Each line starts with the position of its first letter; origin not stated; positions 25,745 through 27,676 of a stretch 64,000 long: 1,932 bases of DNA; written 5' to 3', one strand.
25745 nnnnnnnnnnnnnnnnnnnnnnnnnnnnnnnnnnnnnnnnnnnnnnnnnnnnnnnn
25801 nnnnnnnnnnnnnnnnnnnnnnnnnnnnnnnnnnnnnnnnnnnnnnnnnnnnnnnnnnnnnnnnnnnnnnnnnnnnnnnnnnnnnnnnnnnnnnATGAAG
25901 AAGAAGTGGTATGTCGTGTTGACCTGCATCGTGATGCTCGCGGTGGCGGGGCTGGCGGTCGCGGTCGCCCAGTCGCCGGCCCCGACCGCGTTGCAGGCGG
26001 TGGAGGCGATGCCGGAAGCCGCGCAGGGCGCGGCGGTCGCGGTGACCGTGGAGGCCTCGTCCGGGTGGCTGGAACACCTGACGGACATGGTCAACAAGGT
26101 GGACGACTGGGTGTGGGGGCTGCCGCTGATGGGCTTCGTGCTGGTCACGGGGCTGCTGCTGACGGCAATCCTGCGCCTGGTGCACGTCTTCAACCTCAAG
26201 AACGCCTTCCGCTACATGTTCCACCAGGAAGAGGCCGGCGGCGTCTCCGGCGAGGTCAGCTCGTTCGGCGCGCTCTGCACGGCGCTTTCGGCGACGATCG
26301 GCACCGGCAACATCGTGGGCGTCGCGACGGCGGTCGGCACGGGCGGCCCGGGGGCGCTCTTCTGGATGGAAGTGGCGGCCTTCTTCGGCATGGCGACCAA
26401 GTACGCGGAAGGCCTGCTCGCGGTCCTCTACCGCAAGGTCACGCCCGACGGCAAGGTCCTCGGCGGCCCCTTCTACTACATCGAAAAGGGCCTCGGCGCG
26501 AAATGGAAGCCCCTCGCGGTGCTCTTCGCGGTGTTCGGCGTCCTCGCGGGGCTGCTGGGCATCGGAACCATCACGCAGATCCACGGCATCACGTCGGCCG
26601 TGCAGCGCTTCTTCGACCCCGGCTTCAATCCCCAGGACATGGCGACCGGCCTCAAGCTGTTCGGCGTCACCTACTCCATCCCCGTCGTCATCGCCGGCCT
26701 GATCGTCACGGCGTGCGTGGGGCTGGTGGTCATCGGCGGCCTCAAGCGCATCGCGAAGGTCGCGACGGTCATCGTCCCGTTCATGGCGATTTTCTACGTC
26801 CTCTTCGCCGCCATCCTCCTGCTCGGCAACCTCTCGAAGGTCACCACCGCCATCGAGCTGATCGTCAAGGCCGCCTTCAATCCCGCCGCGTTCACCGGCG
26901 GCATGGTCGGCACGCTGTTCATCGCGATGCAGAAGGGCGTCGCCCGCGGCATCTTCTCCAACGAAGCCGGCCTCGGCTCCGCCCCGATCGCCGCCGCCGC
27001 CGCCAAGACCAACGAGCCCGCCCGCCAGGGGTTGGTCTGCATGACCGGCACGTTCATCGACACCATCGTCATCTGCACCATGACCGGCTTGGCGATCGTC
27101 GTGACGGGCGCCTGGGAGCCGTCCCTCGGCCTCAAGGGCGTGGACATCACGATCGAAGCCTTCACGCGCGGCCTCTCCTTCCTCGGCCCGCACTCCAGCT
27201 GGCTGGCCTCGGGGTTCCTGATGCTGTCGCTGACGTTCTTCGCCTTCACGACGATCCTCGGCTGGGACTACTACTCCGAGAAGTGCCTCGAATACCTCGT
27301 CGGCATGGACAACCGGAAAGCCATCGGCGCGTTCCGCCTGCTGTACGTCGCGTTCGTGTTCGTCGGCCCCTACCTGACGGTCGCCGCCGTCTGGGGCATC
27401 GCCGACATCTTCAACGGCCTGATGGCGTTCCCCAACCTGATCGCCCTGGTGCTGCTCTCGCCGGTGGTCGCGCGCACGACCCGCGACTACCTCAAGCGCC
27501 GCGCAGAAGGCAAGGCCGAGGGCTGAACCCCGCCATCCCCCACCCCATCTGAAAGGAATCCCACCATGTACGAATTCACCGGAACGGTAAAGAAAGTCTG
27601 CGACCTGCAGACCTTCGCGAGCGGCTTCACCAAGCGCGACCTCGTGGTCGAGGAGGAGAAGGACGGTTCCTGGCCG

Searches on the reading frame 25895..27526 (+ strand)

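Call 64: search_protein_families(library=pfam, proteins=[window:25895-27526:+])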
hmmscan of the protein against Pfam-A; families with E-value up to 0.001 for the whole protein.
window:25895-27526:+ (543 aa): 1 family
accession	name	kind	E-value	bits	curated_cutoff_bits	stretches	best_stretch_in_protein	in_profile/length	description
PF01235.23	Na_Ala_symp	-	4.7e-135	451.3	24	1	117-540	9-387/392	Sodium:alanine symporter family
